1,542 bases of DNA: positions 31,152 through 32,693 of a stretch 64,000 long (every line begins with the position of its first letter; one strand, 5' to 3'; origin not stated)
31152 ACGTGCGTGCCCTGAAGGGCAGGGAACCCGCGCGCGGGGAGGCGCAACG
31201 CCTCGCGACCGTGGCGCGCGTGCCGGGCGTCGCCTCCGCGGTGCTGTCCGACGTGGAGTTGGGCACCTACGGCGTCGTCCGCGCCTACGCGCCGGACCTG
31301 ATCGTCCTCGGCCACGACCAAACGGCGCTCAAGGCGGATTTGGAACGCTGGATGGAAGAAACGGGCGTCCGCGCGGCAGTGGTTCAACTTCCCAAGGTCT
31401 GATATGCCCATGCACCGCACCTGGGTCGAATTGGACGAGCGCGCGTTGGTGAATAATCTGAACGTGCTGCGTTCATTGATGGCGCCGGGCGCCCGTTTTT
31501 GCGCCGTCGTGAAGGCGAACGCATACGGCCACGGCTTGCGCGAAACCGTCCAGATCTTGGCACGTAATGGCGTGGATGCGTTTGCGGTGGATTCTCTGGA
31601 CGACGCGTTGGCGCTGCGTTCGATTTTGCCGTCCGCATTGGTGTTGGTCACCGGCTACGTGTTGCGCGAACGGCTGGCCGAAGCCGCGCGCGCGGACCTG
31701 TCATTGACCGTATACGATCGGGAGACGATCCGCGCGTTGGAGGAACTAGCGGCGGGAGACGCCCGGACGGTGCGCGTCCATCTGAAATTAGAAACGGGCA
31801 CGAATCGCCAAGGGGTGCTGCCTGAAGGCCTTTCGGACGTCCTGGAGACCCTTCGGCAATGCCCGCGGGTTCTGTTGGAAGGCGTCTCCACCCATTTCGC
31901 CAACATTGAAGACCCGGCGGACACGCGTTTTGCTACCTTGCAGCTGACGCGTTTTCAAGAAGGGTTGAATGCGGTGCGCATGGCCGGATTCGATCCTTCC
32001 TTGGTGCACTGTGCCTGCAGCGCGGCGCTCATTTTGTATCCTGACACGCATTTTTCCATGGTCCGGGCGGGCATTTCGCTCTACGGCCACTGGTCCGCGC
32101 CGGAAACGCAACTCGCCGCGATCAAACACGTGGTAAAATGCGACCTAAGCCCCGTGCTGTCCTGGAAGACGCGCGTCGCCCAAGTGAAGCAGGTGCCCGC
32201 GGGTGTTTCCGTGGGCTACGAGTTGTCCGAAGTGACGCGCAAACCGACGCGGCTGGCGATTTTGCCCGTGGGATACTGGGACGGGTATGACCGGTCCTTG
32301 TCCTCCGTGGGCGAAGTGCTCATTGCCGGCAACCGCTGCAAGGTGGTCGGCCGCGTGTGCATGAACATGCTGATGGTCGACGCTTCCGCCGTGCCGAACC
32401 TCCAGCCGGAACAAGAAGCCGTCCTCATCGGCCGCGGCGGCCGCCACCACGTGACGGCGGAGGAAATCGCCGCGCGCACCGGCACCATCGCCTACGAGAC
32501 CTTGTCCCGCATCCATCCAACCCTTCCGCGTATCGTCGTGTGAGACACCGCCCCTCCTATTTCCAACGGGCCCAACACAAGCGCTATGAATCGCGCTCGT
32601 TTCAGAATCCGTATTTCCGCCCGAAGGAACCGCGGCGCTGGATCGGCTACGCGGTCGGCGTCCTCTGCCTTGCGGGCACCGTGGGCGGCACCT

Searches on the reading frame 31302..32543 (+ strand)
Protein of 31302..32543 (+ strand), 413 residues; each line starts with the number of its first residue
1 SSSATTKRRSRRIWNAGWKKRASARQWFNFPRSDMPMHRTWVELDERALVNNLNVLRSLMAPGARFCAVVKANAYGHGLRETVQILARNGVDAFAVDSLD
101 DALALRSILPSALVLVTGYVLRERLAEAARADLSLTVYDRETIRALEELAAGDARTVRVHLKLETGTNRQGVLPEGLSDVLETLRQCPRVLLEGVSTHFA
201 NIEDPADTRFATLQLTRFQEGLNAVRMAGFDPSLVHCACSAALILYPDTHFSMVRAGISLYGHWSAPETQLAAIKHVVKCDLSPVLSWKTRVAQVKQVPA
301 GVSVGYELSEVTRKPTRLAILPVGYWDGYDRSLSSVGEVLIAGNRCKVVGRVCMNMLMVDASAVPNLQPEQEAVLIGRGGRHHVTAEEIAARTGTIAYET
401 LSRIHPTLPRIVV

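Call 73: search_protein_families(library=ncbifam, proteins=[window:31302-32543:+], max_evalue=0.00001)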
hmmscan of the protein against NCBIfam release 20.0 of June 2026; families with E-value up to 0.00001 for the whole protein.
window:31302-32543:+ (413 aa): 9 families
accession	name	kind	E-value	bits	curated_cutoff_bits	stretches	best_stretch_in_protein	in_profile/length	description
TIGR00492.1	alr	equivalog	7.6e-93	311.3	168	1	39-413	2-368/369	alanine racemase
NF033131.1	vanT-G-Cterm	exception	7.8e-90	301.4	460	1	38-411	1-367/368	serine racemase VanT catalytic subunit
NF008897.0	PRK11930.1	equivalog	1.4e-73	248.2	804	1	37-411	457-818/822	bifunctional UDP-N-acetylmuramoyl-tripeptide:D-alanyl-D-alanine ligase/alanine racemase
NF033132.1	vanT-CELN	equivalog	2.2e-53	181.8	900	1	33-407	333-692/697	membrane-bound serine racemase VanT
NF002970.2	PRK03646.1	exception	4e-52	177.4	600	1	42-409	7-352/356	catabolic alanine racemase DadX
NF009879.0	PRK13340.1-4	subfamily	1.1e-48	166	434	1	38-411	40-403/406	alanine racemase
NF000791.0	PRK00053.2-2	equivalog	5.1e-37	127.8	218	1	42-413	4-340/340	alanine racemase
NF033133.1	vanT-L-cat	exception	8.1e-34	117.4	750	1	39-366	7-326/366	serine racemase VanT-L catalytic subunit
NF000792.0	PRK00053.2-3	equivalog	4e-32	111.8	384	1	42-404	6-350/360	alanine racemase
